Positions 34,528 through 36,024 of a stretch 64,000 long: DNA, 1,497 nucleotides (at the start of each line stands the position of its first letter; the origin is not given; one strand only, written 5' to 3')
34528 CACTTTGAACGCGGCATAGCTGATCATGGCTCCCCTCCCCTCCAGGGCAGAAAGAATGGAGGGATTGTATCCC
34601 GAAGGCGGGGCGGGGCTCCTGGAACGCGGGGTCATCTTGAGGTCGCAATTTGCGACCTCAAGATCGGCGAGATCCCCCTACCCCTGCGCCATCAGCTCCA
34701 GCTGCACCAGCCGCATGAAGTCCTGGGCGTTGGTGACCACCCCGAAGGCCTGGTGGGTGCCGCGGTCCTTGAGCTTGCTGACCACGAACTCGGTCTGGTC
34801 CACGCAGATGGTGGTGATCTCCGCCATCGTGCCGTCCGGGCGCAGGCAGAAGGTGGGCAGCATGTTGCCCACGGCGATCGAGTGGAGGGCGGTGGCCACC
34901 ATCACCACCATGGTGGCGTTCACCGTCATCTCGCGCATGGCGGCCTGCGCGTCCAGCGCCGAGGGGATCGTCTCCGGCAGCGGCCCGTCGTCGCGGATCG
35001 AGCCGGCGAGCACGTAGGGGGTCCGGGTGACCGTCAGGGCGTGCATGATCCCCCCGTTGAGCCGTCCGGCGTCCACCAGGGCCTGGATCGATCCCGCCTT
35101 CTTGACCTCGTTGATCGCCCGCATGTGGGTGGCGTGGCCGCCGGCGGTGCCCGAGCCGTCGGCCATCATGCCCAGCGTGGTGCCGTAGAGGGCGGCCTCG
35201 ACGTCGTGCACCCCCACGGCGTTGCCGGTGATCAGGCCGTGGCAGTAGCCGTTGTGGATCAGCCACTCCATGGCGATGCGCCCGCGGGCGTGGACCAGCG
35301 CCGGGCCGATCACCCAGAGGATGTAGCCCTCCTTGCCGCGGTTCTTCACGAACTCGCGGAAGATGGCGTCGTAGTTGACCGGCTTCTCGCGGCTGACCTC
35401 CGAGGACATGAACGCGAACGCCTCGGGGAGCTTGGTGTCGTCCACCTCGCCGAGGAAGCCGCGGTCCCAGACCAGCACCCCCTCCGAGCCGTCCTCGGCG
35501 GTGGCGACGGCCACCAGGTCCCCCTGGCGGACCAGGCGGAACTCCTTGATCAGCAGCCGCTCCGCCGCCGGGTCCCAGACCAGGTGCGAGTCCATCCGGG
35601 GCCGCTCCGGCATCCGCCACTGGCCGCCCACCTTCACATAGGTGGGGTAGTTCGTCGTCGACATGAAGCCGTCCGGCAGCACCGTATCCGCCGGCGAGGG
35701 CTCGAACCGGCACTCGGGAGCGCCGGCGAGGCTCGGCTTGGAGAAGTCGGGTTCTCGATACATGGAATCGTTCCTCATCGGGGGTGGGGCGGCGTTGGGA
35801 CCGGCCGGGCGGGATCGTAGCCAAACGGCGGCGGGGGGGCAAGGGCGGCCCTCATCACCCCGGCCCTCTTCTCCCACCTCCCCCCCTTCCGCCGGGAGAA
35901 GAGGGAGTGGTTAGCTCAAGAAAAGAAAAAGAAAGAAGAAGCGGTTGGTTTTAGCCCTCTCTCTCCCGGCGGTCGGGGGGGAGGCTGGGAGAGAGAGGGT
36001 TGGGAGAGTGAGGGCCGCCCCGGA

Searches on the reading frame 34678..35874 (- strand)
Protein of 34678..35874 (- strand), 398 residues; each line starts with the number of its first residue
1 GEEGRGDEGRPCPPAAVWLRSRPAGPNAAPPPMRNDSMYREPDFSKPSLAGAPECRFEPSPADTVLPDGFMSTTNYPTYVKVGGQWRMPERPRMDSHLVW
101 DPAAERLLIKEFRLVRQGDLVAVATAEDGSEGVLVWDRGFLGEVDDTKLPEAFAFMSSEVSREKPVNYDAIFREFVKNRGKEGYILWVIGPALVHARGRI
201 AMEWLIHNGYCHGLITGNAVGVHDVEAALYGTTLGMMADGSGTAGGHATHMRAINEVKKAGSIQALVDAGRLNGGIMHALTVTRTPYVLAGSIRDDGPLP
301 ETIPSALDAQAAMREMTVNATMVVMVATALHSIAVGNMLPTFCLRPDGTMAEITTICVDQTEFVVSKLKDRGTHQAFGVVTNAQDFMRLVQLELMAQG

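Call 17: search_protein_families(library=pfam, proteins=[window:34678-35874:-], max_evalue=0.001)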
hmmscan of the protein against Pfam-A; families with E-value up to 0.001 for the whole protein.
window:34678-35874:- (398 aa): 2 families
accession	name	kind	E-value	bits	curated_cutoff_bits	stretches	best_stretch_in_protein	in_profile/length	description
PF21570.3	ArgZ-like_C_2nd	-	1.5e-70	237.6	27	1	171-389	3-212/213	Arginine dihydrolase ArgZ-like, C-terminal, Rossmann fold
PF21571.2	ArgZ-like_C_1st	-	3e-10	40.4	27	1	77-167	1-81/84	Arginine dihydrolase ArgZ-like, C-terminal, first region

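Call 88: find_related_loci(query=window:34678-35874:-, collection=metagenome_contigs, flank=10000)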
Query window:34678-35874:- (398 aa) in metagenome_contigs; peptide patterns used: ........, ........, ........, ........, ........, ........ (x = any residue, [..] = any of these).
600 stretches matched a pattern (row limit reached: there are more); 586 encode a relative of the query (tblastn E <= 1e-3); the best 80 are kept; 80 distinct loci.
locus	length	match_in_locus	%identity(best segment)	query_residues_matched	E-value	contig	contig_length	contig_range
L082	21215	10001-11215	85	4-398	0e+0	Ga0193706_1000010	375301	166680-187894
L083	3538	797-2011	85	4-398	0e+0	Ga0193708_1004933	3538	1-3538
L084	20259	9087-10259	80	4-397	0e+0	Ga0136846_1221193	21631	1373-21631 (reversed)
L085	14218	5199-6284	85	37-398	0e+0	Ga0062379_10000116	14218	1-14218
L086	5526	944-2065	81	10-397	0e+0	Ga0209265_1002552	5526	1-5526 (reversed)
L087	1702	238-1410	79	11-397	0e+0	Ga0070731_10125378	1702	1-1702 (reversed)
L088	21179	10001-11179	79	8-397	0e+0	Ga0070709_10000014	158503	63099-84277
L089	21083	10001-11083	83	37-397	0e+0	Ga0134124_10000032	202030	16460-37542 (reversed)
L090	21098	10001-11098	81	32-397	0e+0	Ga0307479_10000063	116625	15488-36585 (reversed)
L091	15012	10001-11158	78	9-394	0e+0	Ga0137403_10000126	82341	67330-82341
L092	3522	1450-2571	76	11-397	0e+0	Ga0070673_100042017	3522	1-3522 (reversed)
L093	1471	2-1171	75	11-397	0e+0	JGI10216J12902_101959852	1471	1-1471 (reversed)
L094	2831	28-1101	80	39-397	0e+0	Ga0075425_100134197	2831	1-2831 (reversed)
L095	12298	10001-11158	75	11-397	0e+0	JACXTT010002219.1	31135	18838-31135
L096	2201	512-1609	78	29-394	0e+0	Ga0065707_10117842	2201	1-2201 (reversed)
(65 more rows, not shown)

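Call 91: search_protein_families(library=pfam, proteins=[L082:41-421:+, L082:1192-2160:+, L082:2160-3089:+, L082:3240-4199:-, L082:5156-5479:+, L082:5556-6986:-, L082:7486-9126:+], max_evalue=0.001)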
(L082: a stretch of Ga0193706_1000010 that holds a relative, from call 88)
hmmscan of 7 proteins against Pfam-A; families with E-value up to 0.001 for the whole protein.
L082:41-421:+ (127 aa): 1 family
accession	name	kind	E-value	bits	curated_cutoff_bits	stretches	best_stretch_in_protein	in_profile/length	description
PF13391.12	HNH_2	-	8.8e-11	41.9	21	1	24-72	1-65/66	HNH endonuclease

L082:1192-2160:+ (323 aa): 2 families
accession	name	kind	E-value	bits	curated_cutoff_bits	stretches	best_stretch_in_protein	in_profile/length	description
PF21068.3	ATPgraspMvdD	-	4.3e-11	43.4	27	1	1-121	1-120/121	MvdD pre-ATP grasp domain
PF08443.16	RimK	-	5e-06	26.7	21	1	126-316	3-186/188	RimK-like ATP-grasp domain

L082:2160-3089:+ (310 aa): 0 families

L082:3240-4199:- (319 aa): 1 family
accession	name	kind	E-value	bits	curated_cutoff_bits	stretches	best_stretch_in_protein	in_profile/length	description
PF13391.12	HNH_2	-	1.4e-14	54.1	21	1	221-269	1-65/66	HNH endonuclease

L082:5156-5479:+ (108 aa): 0 families

L082:5556-6986:- (476 aa): 2 families
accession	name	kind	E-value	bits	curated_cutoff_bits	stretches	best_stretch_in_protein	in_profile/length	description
PF04909.20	Amidohydro_2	-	2.1e-21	77.4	26.4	1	248-468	56-279/289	Amidohydrolase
PF13577.12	SnoaL_4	-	0.00072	20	24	0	108-198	24-123/126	SnoaL-like domain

L082:7486-9126:+ (547 aa): 6 families
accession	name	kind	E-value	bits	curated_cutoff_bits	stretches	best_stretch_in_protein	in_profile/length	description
PF01494.25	FAD_binding_3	-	4.1e-86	289.8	22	1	6-368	2-348/349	FAD binding domain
PF21274.3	Rng_hyd_C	-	2.5e-15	57.1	27.5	1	422-533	3-100/107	Aromatic-ring hydroxylase, C-terminal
PF01266.30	DAO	-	4.2e-08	33.5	27.9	1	94-200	117-230/353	FAD dependent oxidoreductase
PF07992.20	Pyr_redox_2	-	2.6e-05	24.2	26.1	0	127-193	185-250/291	Pyridine nucleotide-disulphide oxidoreductase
PF00070.33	Pyr_redox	-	3.1e-05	24.8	22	0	8-39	2-33/82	Pyridine nucleotide-disulphide oxidoreductase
PF01593.30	Amino_oxidase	-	0.00066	19.5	19.8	0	132-179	208-253/443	Flavin containing amine oxidoreductase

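Call 92: search_protein_families(library=padloc, proteins=[L082:41-421:+, L082:1192-2160:+, L082:2160-3089:+, L082:3240-4199:-, L082:5156-5479:+, L082:5556-6986:-, L082:7486-9126:+], max_evalue=0.001)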
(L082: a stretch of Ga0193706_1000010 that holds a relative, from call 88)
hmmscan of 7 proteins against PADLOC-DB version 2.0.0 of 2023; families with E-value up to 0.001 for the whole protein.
L082:41-421:+ (127 aa): 3 families
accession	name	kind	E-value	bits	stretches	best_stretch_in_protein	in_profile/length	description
PDLC04132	HNH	-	8.1e-19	65.8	1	3-126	148-273/286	-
PDLC03546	HNH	-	2e-10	38.2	1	6-126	156-278/282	Type II restriction enzyme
PDLC03529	REase_II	-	0.0001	19.7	1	29-88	289-351/389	Type II restriction enzyme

L082:1192-2160:+ (323 aa): 0 families

L082:2160-3089:+ (310 aa): 0 families

L082:3240-4199:- (319 aa): 2 families
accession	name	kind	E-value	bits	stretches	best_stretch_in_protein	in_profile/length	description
PDLC04132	HNH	-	3.2e-14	50.7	1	173-285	121-234/286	-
PDLC03546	HNH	-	7.3e-08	29.8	1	189-275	143-231/282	Type II restriction enzyme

L082:5156-5479:+ (108 aa): 0 families

L082:5556-6986:- (476 aa): 0 families

L082:7486-9126:+ (547 aa): 0 families
